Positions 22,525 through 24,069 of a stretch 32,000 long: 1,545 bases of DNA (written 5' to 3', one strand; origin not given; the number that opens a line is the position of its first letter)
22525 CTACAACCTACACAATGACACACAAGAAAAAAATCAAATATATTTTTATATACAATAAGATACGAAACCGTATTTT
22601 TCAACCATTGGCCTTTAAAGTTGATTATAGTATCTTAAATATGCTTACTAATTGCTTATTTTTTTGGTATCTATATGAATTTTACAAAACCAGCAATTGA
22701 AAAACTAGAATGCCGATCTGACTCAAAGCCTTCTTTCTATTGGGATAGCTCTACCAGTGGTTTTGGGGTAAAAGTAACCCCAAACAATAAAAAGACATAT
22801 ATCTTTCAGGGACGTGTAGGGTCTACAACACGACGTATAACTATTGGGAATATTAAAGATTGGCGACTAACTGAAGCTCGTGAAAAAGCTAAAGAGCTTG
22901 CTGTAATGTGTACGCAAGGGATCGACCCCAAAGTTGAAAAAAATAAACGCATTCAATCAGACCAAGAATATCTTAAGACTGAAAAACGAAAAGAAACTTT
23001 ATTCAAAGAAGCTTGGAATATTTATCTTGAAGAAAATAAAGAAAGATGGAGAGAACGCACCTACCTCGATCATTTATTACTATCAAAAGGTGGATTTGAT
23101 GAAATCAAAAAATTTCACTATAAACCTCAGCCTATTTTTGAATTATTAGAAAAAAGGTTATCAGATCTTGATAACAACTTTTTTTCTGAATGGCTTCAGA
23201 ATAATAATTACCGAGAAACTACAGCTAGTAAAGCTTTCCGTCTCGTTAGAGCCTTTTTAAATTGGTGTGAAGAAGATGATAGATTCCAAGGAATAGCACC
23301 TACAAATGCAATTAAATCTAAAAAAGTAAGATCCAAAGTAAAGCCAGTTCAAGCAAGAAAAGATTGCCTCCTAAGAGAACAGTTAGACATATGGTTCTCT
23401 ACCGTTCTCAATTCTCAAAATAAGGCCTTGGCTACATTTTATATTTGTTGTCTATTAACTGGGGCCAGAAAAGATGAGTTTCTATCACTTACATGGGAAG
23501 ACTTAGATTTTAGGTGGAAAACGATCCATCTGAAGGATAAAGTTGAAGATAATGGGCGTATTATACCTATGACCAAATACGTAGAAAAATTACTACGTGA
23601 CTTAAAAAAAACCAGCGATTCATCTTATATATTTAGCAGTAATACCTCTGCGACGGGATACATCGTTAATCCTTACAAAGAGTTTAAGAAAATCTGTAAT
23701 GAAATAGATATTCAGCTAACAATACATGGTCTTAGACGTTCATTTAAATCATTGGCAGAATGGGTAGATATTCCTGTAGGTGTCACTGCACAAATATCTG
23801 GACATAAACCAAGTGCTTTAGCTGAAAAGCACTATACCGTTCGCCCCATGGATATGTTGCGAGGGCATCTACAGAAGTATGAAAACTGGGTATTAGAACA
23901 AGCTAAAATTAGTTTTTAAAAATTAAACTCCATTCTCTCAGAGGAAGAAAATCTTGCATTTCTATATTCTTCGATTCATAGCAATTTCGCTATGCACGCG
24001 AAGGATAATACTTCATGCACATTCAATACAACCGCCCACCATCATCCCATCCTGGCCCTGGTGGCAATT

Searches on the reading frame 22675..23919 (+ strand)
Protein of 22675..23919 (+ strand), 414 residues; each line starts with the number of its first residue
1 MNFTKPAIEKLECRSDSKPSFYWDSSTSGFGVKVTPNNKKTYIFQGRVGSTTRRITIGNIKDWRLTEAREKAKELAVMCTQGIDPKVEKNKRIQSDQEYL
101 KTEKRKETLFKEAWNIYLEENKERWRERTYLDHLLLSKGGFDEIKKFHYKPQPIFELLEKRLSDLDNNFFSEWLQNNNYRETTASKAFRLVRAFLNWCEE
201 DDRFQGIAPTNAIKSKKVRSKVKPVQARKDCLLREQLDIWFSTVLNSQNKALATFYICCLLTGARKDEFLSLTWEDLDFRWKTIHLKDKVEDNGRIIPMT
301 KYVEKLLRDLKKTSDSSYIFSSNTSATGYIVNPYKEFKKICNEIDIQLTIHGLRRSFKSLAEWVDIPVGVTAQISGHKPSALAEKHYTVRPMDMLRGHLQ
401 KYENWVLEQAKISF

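Call 10: search_protein_families(library=pfam, proteins=[window:22675-23919:+], max_evalue=0.01)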
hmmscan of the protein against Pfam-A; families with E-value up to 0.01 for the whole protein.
window:22675-23919:+ (414 aa): 2 families
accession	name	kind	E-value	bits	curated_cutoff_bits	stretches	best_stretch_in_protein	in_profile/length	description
PF13356.12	Arm-DNA-bind_3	-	1e-13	51.7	27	1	4-91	2-82/83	Arm DNA-binding domain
PF00589.27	Phage_integrase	-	7.5e-13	49.1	27.1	1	250-388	22-166/172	Phage integrase family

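Call 15: find_encoding_contigs(protein=window:22675-23919:+, flank=10000, max_places=10)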
Protein window:22675-23919:+ (414 aa): 23 contigs read that carry it; 10 places shown.
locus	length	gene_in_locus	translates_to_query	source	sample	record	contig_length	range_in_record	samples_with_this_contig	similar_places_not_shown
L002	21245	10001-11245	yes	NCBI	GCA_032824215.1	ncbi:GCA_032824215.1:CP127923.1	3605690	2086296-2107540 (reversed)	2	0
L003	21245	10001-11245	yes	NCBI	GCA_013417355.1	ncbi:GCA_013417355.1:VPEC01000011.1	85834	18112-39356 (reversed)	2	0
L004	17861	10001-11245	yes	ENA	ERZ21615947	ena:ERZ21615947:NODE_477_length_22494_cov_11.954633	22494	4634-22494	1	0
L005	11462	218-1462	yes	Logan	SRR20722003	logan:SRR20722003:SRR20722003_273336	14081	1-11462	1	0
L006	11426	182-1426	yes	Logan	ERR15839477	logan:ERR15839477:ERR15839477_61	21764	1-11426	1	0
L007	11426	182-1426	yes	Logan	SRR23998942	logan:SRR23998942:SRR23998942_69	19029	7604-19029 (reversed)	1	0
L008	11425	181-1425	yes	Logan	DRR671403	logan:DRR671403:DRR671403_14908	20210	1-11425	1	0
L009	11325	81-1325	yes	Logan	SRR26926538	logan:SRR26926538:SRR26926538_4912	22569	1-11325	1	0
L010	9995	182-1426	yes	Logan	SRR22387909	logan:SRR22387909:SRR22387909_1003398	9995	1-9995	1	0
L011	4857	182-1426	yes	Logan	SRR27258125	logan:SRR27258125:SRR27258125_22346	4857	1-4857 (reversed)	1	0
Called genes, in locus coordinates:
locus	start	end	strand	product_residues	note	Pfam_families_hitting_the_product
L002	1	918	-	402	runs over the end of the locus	PF22660:RS_preATP-grasp-like, PF02222:ATP-grasp, PF07478:Dala_Dala_lig_C, PF21244:PurT_C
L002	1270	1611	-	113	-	PF05437:AzlD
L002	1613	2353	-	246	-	PF03591:AzlC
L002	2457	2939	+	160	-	-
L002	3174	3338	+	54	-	-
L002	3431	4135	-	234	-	PF00027:cNMP_binding, PF13545:HTH_Crp_2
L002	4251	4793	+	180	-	PF06127:Mpo1-like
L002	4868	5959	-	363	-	PF01926:MMR_HSR1, PF02421:FeoB_N (weak), PF06071:YchF-GTPase_C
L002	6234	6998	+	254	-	PF02798:GST_N (faint), PF13417:GST_N_3, PF13409:GST_N_2, PF14497:GST_C_3 (faint)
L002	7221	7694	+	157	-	PF13404:HTH_AsnC-type (weak), PF13412:HTH_24, PF08279:HTH_11 (faint), PF01037:AsnC_trans_reg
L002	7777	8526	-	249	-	PF20772:TACO1_YebC_N, PF01709:Transcrip_reg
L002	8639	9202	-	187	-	PF01553:Acyltransferase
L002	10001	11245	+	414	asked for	PF13356:Arm-DNA-bind_3, PF00589:Phage_integrase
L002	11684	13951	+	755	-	PF12796:Ank_2 (faint), PF00023:Ank (faint), PF13606:Ank_3 (faint), PF13637:Ank_4 (faint), PF13857:Ank_5 (faint)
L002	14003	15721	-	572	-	PF03235:GmrSD_N, PF25202:DUF7834 (weak), PF07510:GmrSD_C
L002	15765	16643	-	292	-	-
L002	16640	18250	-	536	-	PF00005:ABC_tran (faint), PF13175:AAA_15 (weak), PF13304:AAA_21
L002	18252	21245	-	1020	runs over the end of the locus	PF04313:HSDR_N, PF04851:ResIII, PF18766:SWI2_SNF2, PF22679:T1R_D3-like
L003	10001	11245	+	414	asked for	PF13356:Arm-DNA-bind_3, PF00589:Phage_integrase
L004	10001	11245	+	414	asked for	PF13356:Arm-DNA-bind_3, PF00589:Phage_integrase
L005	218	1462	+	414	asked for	PF13356:Arm-DNA-bind_3, PF00589:Phage_integrase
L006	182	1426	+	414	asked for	PF13356:Arm-DNA-bind_3, PF00589:Phage_integrase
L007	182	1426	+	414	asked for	PF13356:Arm-DNA-bind_3, PF00589:Phage_integrase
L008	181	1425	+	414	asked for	PF13356:Arm-DNA-bind_3, PF00589:Phage_integrase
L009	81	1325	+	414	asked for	PF13356:Arm-DNA-bind_3, PF00589:Phage_integrase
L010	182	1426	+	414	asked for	PF13356:Arm-DNA-bind_3, PF00589:Phage_integrase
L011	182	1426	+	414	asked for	PF13356:Arm-DNA-bind_3, PF00589:Phage_integrase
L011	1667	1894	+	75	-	-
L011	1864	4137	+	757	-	PF12796:Ank_2 (faint), PF00023:Ank (faint), PF13606:Ank_3 (faint), PF13637:Ank_4 (faint), PF13857:Ank_5 (faint)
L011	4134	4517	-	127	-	PF13358:DDE_3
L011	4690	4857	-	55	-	?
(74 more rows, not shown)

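Call 84: find_homologous_proteins(query=window:22675-23919:+, max_evalue=1e-60)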
Query window:22675-23919:+ (414 aa): 6083 proteins with E <= 1e-60 among 8000 candidates; the best 120 are listed.
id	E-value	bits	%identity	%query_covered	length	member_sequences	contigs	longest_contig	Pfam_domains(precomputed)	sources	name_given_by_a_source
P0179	1.1e-274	929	98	100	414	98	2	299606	PF13356.13,PF00589.28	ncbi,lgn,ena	-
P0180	2.5e-263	891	93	100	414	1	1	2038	PF13356.13,PF00589.28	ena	-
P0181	4.7e-261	884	93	100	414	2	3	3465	PF13356.13,PF00589.28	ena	-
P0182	9.5e-260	880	92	100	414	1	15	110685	PF13356.13,PF00589.28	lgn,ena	-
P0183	2.7e-259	878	92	100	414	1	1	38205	PF13356.13,PF00589.28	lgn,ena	-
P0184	3.9e-259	878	92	100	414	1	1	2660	PF13356.13,PF00589.28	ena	-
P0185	4.2e-259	877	92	100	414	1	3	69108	PF13356.13,PF00589.28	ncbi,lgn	-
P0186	5.8e-259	877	92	100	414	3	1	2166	PF13356.13,PF00589.28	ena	-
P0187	9.6e-259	876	91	100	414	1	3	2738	PF13356.13,PF00589.28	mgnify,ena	mgnify:FL=1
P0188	3.5e-249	845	88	100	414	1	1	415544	PF13356.13,PF00589.28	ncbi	ncbi:tyrosine-type recombinase/integrase [Acinetobacter radioresistens]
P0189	3.4e-244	828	87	100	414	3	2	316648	PF13356.13,PF00589.28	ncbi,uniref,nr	ncbi:integrase family protein [Acinetobacter nectaris]|uniref:integrase family protein n=1 Tax=Acine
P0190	6.1e-244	828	84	100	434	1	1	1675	PF13356.13,PF00589.28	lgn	-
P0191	5.0e-241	818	85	100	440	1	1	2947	PF13356.13,PF00589.28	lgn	-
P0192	2.5e-180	618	65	100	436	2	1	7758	PF13356.13,PF00589.28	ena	-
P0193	1.3e-178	612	63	100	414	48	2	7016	PF13356.13,PF00589.28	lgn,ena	-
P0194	2.4e-162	559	58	99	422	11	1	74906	PF13356.13,PF00589.28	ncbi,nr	ncbi:integrase family protein [Acinetobacter indicus]|nr:integrase family protein [Acinetobacter ind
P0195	1.4e-158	546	57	99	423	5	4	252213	PF13356.13,PF00589.28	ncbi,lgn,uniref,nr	ncbi:tyrosine-type recombinase/integrase [Acinetobacter indicus]|uniref:tyrosine-type recombinase/in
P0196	5.1e-151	521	54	100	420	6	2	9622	PF13356.13,PF00589.28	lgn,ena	-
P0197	7.4e-151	521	56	100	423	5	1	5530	PF13356.13,PF00589.28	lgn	-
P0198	2.1e-150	520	54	100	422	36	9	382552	PF13356.13,PF00589.28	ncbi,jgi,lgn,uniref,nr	ncbi:integrase family protein [Acinetobacter ursingii]|uniref:tyrosine-type recombinase/integrase n=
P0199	3.0e-149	516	54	100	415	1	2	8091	PF13356.13,PF00589.28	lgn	-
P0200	1.6e-148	513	54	99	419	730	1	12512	PF13356.13,PF00589.28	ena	-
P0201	1.8e-148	513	54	100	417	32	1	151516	PF13356.13,PF00589.28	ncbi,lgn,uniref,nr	ncbi:tyrosine-type recombinase/integrase [Acinetobacter baumannii]|uniref:tyrosine-type recombinase/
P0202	2.5e-148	513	54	100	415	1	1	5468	PF13356.13,PF00589.28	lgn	-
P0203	4.6e-148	512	54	100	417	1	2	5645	PF13356.13,PF00589.28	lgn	-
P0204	2.2e-147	510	53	98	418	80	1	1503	PF13356.13,PF00589.28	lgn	-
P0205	5.2e-147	508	54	100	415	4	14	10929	PF13356.13,PF00589.28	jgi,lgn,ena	-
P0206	8.8e-145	501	53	100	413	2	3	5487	PF13356.13,PF00589.28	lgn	-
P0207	1.2e-144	500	53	100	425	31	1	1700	PF13356.13,PF00589.28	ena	-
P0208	1.9e-143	497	53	99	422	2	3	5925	PF13356.13,PF00589.28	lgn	-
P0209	1.3e-137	477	51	98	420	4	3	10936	PF13356.13,PF00589.28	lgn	-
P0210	1.2e-122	428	47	99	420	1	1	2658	PF13356.13,PF00589.28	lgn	-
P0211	1.7e-122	428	47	99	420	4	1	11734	PF13356.13,PF00589.28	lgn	-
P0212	7.1e-121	422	46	99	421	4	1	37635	PF13356.13,PF00589.28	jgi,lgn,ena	jgi:integrase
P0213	6.4e-120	419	47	96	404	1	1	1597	PF13356.13,PF00589.28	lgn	-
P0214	1.8e-119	418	46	99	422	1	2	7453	PF13356.13,PF00589.28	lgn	-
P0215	6.5e-119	416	46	99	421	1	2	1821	PF13356.13,PF00589.28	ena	-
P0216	1.2e-118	415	46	100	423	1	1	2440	PF13356.13,PF00589.28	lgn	-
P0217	1.8e-118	414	46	99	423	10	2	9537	PF13356.13,PF00589.28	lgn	-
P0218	2.8e-118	414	47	95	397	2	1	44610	PF13356.13,PF00589.28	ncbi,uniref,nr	ncbi:tyrosine-type recombinase/integrase [Acinetobacter faecalis]|uniref:tyrosine-type recombinase/i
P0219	1.4e-117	411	45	99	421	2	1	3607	PF13356.13,PF00589.28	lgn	-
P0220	1.9e-117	411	44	100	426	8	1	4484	PF13356.13,PF00589.28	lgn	-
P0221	3.3e-117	410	47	99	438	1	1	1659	PF13356.13,PF00589.28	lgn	-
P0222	1.6e-116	408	44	100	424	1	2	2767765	PF13356.13,PF00589.28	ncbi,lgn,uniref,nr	ncbi:tyrosine-type recombinase/integrase [Acinetobacter wanghuae]|uniref:Tyrosine-type recombinase/i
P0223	6.2e-115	403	45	99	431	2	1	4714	PF13356.13,PF00589.28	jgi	jgi:integrase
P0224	5.2e-114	400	52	81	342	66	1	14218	PF00589.28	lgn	-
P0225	6.0e-114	399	44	99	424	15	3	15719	PF13356.13,PF00589.28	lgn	-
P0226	2.0e-113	398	45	99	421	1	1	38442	PF13356.13,PF00589.28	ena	-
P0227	2.8e-113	397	45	97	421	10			PF13356.13,PF00589.28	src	-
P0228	2.4e-112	394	45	97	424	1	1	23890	PF13356.13,PF00589.28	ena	-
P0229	2.9e-111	391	45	97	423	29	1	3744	PF13356.13,PF00589.28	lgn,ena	-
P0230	9.7e-110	386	45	97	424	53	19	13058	PF13356.13,PF00589.28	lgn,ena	-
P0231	3.1e-108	381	42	99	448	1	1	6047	PF13356.13,PF00589.28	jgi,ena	-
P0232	8.9e-105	369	43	100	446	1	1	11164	PF13356.13,PF00589.28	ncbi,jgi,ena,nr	ncbi:MAG: integrase family protein [Burkholderiales bacterium]|nr:integrase family protein [Burkhold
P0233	1.7e-102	362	43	100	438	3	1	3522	PF13356.13,PF00589.28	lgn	-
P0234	3.3e-102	361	43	100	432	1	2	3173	PF13356.13,PF00589.28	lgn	-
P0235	2.4e-101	358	43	100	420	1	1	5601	PF13356.13,PF00589.28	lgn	-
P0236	5.5e-101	357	40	100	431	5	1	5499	PF13356.13,PF00589.28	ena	-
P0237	6.9e-101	356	41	100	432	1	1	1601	PF13356.13,PF00589.28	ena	-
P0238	2.8e-100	354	40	100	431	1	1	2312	PF13356.13,PF00589.28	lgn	-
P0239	5.7e-100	353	41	100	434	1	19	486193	PF13356.13,PF00589.28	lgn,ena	-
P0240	1.7e-99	352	43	100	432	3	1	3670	PF13356.13,PF00589.28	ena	-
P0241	4.9e-99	350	41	100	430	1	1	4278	PF13356.13,PF00589.28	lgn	-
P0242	5.0e-99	350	41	100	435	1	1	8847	PF13356.13,PF00589.28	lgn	-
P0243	7.6e-99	350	41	100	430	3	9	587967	PF13356.13,PF00589.28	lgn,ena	-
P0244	7.7e-99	350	41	100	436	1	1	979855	PF13356.13,PF00589.28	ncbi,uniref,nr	ncbi:integrase family protein [Spongiibacter sp. KMU-166]|uniref:Integrase family protein n=1 Tax=Sp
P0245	8.0e-99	350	42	99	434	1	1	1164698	PF13356.13,PF00589.28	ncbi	-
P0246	1.1e-98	349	40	97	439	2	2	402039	PF13356.13,PF00589.28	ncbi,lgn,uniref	ncbi:integrase family protein [Acinetobacter sp.]|uniref:tyrosine-type recombinase/integrase n=1 Tax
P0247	4.7e-98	347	40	100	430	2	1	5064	PF13356.13,PF00589.28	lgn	-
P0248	5.4e-98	347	41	98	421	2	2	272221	PF13356.13,PF00589.28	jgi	jgi:integrase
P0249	5.5e-98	347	40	100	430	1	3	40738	PF13356.13,PF00589.28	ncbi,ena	-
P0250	7.6e-98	346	40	100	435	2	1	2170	PF13356.13,PF00589.28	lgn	-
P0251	7.7e-98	346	40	100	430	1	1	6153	PF13356.13,PF00589.28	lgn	-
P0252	9.5e-98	346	42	100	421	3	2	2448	PF13356.13,PF00589.28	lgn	-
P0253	1.1e-97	346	40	100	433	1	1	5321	PF13356.13,PF00589.28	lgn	-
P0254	1.3e-97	346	40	97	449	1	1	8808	PF13356.13,PF00589.28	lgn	-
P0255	2.1e-97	345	40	100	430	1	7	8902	PF13356.13,PF00589.28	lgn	-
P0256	3.0e-97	344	41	100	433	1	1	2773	PF13356.13,PF00589.28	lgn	-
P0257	4.8e-97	344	40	100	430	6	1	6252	PF13356.13,PF00589.28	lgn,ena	-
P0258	5.2e-97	344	53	67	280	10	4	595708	PF00589.28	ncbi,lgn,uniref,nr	ncbi:tyrosine-type recombinase/integrase [Acinetobacter sp. TGL-Y2]|uniref:tyrosine-type recombinase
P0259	5.6e-97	344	42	100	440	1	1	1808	PF13356.13,PF00589.28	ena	-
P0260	5.7e-97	344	40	100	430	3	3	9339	PF13356.13,PF00589.28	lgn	-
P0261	7.5e-97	343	40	100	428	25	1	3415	PF13356.13,PF00589.28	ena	-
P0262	1.0e-96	343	38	100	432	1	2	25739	PF13356.13,PF00589.28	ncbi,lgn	-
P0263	2.5e-96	341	40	100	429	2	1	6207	PF13356.13,PF00589.28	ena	-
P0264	2.7e-96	341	39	100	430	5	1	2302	PF13356.13,PF00589.28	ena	-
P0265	3.0e-96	341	40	100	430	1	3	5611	PF13356.13,PF00589.28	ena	-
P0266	3.1e-96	341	40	100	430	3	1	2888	PF13356.13,PF00589.28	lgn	-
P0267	3.8e-96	341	40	100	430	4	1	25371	PF13356.13,PF00589.28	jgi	-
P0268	5.3e-96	340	40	100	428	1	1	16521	PF13356.13,PF00589.28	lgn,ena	-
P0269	5.4e-96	340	41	99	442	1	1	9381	PF13356.13,PF00589.28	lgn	-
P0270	5.6e-96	340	59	61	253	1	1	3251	PF00589.28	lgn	-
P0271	5.9e-96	340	41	100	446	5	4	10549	PF13356.13,PF00589.28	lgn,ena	-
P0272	6.9e-96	340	42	100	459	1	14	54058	PF13356.13,PF00589.28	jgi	jgi:integrase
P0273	7.4e-96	340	40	100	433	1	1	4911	PF13356.13,PF00589.28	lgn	-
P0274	7.9e-96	340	39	100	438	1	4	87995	PF13356.13,PF00589.28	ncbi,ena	-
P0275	8.1e-96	340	40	100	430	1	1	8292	PF13356.13,PF00589.28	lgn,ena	-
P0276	8.1e-96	340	38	100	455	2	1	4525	PF13356.13,PF00589.28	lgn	-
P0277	1.0e-95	339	40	100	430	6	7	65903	PF13356.13,PF00589.28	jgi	jgi:integrase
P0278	1.1e-95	339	40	99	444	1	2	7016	PF13356.13,PF00589.28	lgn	-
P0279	1.2e-95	339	40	100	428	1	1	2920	PF13356.13,PF00589.28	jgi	-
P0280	1.4e-95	339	41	100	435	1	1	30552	PF13356.13,PF00589.28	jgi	jgi:integrase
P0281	1.4e-95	339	40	100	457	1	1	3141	PF13356.13,PF00589.28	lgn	-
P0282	1.6e-95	339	40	100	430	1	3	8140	PF13356.13,PF00589.28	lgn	-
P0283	1.7e-95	339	40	100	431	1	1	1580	PF13356.13,PF00589.28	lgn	-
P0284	2.0e-95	338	41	100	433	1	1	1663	PF13356.13,PF00589.28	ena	-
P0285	2.0e-95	338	40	100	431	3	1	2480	PF13356.13,PF00589.28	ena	-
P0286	2.4e-95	338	42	100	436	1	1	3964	PF13356.13,PF00589.28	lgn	-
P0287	2.4e-95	338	40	100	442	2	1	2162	PF13356.13,PF00589.28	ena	-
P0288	2.9e-95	338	40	100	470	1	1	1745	PF13356.13,PF00589.28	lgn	-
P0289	3.1e-95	338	39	100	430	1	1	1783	PF13356.13,PF00589.28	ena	-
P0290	3.1e-95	338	38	100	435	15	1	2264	PF13356.13,PF00589.28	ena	-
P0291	3.7e-95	338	40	100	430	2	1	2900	PF13356.13,PF00589.28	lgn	-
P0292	3.9e-95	337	38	100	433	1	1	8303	PF13356.13,PF00589.28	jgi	jgi:integrase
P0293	4.1e-95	337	38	100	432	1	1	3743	PF13356.13,PF00589.28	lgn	-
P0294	4.4e-95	337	40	100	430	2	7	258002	PF13356.13,PF00589.28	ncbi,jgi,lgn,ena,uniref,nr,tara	ncbi:integrase family protein [Marinobacter sp. tcs-11]|uniref:tyrosine-type recombinase/integrase n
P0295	4.5e-95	337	40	100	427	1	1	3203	PF13356.13,PF00589.28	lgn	-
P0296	6.7e-95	337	39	100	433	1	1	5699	PF13356.13,PF00589.28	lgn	-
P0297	6.9e-95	337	40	100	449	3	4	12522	PF13356.13,PF00589.28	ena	-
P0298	7.2e-95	337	41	100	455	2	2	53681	PF13356.13,PF00589.28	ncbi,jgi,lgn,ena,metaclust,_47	metaclust:\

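Call 85: find_encoding_contigs(protein=P0222, flank=10000, max_places=4)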
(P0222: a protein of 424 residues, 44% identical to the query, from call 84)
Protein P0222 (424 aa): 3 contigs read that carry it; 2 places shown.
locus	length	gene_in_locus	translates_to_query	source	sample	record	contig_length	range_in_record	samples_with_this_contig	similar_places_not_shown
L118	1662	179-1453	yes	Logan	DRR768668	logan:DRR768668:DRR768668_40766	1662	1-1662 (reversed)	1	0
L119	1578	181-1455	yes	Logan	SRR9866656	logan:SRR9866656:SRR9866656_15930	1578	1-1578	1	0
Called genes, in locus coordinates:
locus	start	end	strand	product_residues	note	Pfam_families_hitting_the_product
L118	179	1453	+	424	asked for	PF13356:Arm-DNA-bind_3, PF00589:Phage_integrase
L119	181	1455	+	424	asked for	PF13356:Arm-DNA-bind_3, PF00589:Phage_integrase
